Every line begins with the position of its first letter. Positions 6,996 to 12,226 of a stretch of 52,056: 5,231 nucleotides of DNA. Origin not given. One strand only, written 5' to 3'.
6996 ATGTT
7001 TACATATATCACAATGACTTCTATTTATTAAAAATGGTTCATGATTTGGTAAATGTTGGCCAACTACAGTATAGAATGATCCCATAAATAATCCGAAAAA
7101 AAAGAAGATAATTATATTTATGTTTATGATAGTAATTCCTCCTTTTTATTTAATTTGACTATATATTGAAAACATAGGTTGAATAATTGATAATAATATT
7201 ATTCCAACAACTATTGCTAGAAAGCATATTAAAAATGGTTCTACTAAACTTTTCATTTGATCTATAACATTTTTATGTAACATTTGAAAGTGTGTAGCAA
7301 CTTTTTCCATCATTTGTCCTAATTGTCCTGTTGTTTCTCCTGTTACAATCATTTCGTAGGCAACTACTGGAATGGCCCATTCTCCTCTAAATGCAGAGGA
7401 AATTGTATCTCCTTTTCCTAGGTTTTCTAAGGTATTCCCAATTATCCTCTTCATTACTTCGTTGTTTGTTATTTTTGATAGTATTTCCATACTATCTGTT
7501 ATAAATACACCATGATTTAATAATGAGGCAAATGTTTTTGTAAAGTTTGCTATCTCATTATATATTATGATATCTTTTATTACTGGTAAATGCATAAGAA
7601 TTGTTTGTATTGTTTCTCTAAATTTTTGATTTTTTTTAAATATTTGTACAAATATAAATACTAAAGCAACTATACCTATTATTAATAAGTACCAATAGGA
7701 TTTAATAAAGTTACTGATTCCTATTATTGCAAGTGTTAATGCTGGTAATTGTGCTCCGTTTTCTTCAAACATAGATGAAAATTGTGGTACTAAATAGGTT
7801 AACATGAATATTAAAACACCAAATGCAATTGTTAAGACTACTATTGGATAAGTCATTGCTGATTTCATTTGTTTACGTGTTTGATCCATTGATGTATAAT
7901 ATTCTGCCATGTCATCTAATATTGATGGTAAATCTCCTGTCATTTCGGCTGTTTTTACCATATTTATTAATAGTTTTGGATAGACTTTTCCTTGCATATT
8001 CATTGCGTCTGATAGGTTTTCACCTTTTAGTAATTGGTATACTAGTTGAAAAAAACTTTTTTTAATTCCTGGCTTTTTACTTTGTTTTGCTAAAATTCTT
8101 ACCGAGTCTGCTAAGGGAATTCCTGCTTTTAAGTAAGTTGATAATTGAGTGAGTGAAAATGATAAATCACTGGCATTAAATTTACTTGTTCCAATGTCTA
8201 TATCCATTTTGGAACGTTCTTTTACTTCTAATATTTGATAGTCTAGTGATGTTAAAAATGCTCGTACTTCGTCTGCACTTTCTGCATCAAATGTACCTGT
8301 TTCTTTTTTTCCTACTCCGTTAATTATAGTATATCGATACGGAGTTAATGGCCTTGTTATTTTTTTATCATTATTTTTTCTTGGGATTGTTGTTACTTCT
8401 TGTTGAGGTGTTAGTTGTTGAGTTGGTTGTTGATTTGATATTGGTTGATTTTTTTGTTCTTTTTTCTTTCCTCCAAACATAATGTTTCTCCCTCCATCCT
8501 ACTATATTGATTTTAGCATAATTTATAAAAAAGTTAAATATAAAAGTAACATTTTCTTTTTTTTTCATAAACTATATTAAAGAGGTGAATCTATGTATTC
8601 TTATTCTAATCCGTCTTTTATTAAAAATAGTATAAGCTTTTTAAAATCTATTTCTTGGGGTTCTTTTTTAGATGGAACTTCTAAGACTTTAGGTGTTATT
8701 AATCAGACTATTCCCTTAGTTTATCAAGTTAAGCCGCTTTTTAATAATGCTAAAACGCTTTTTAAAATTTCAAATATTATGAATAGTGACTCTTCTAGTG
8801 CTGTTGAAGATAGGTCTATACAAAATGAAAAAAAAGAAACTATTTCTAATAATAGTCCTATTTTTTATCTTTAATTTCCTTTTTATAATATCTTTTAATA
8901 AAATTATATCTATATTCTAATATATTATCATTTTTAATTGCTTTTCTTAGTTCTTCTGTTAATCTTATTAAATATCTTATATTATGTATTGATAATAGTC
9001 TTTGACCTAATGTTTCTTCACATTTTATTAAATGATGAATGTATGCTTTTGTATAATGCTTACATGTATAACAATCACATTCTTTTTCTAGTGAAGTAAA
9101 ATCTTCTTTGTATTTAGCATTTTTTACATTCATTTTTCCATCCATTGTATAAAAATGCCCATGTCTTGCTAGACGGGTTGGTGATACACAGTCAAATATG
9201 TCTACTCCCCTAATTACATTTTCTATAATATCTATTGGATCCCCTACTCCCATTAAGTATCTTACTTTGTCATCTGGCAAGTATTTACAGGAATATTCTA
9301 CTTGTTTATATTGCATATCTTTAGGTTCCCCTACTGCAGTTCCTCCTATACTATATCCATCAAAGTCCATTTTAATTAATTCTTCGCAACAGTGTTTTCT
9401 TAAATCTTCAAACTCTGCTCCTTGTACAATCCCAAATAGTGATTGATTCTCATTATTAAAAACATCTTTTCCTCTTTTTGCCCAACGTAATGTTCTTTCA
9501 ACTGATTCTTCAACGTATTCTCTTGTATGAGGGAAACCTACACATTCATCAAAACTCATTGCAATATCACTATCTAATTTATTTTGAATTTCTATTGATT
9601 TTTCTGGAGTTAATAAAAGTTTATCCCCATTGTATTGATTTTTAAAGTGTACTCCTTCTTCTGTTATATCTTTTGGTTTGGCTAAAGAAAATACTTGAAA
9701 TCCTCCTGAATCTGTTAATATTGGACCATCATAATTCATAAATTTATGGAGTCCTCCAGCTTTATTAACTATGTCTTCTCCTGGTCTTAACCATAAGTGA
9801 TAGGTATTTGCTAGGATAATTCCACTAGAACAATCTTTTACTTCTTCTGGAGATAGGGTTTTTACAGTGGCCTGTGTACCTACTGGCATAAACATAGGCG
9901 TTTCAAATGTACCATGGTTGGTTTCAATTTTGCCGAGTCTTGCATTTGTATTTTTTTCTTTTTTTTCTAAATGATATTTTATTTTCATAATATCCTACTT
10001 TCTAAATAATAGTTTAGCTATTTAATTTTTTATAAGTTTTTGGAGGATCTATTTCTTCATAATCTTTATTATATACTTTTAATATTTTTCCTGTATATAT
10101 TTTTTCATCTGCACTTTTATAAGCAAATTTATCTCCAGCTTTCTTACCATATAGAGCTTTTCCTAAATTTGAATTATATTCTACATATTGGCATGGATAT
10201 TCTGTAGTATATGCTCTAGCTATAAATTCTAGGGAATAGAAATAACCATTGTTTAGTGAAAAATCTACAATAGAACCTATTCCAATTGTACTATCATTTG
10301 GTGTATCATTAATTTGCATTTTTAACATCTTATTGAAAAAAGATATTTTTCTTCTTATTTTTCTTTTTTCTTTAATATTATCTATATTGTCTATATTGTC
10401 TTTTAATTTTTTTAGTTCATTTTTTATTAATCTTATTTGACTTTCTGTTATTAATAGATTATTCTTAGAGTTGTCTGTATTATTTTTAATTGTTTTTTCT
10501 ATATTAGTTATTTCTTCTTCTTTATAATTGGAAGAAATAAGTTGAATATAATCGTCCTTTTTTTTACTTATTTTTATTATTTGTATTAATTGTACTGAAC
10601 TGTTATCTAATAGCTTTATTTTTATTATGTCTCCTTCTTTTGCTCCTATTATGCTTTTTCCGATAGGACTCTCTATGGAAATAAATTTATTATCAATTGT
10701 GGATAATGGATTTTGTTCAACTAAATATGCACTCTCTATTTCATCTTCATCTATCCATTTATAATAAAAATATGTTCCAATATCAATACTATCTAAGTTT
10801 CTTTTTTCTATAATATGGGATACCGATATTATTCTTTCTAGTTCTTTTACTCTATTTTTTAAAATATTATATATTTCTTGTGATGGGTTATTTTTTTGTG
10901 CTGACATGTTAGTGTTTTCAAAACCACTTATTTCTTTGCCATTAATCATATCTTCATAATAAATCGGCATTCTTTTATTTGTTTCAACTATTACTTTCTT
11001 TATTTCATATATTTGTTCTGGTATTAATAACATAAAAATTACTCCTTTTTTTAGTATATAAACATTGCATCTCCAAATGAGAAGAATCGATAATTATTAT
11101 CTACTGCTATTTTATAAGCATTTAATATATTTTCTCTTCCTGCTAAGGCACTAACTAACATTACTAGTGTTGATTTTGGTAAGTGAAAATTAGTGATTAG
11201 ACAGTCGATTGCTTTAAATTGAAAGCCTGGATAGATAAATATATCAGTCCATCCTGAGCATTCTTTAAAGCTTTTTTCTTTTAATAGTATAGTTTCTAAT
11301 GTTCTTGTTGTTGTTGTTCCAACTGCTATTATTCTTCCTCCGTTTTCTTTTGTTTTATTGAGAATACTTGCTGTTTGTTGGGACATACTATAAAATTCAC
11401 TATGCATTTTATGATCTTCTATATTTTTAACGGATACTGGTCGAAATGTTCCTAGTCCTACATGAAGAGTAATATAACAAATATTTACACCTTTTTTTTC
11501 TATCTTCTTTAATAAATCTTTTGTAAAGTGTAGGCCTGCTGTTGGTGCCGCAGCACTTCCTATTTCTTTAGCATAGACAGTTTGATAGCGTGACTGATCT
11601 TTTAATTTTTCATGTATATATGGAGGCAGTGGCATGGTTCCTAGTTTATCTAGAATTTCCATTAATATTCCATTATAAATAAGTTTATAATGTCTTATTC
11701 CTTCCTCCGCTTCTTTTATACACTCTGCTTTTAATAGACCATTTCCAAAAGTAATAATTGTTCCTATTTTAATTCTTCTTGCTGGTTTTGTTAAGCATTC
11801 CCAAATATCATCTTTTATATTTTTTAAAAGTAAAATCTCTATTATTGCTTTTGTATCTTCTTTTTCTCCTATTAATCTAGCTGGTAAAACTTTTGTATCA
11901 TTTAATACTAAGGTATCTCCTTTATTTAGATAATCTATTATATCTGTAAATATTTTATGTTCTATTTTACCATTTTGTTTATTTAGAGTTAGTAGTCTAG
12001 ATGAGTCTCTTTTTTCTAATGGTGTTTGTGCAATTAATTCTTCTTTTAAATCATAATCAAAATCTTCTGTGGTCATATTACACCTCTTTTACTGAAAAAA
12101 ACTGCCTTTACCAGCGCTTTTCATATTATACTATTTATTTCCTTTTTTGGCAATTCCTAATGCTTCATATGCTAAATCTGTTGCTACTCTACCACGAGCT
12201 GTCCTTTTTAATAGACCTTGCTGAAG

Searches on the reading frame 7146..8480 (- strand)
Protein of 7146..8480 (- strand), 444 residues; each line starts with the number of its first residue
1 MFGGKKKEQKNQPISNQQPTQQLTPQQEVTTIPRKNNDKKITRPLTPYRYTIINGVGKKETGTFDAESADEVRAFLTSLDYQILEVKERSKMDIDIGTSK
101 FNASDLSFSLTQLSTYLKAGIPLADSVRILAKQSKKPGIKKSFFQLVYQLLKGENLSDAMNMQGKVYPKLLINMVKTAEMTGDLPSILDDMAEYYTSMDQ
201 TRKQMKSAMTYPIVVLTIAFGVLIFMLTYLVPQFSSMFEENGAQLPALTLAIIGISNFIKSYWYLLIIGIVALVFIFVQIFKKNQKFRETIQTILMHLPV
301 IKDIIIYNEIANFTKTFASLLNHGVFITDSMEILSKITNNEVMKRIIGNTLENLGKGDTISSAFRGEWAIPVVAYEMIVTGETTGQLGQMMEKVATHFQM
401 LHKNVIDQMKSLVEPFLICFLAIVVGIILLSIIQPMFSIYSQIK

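Call 82: search_protein_families(library=pfam, proteins=[window:7146-8480:-], max_evalue=0.00001)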
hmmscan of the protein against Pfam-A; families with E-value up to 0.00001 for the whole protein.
window:7146-8480:- (444 aa): 1 family
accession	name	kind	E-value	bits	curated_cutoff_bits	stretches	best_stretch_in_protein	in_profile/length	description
PF00482.28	T2SSF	-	1.4e-49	167.7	25.2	2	110-232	2-125/125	Type II secretion system (T2SS), protein F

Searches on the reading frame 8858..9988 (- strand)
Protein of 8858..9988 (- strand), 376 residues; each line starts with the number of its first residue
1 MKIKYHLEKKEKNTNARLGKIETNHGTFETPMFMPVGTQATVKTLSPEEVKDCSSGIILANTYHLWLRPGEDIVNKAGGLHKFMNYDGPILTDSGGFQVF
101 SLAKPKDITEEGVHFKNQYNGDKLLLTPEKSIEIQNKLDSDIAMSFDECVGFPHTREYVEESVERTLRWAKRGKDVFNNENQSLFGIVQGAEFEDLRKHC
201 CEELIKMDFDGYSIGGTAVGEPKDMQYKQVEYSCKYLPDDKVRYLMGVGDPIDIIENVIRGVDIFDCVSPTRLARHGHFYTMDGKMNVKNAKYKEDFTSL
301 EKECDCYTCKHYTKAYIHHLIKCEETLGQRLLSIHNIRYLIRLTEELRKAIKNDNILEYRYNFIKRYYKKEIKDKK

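Call 82: search_protein_families(library=pfam, proteins=[window:8858-9988:-], max_evalue=0.00001)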
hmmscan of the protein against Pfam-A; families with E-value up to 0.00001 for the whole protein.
window:8858-9988:- (376 aa): 1 family
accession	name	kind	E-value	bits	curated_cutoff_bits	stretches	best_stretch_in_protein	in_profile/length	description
PF01702.25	TGT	-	5.6e-159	529.4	26.3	1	15-368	2-356/357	Queuine tRNA-ribosyltransferase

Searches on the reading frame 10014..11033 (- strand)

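Call 82: search_protein_families(library=pfam, proteins=[window:10014-11033:-], max_evalue=0.00001)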
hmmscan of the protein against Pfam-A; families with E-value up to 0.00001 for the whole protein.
window:10014-11033:- (339 aa): 1 family
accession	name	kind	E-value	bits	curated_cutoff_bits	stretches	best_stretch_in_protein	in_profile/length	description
PF01272.25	GreA_GreB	-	9.2e-15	54.8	26.9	1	81-156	4-76/77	Transcription elongation factor, GreA/GreB, C-term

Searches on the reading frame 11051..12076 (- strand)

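Call 82: search_protein_families(library=pfam, proteins=[window:11051-12076:-], max_evalue=0.00001)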
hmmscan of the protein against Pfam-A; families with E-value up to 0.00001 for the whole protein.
window:11051-12076:- (341 aa): 1 family
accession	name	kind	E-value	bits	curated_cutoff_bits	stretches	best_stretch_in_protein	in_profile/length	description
PF02547.20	Queuosine_synth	-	2.8e-142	474.1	25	1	3-340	1-322/322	Queuosine biosynthesis protein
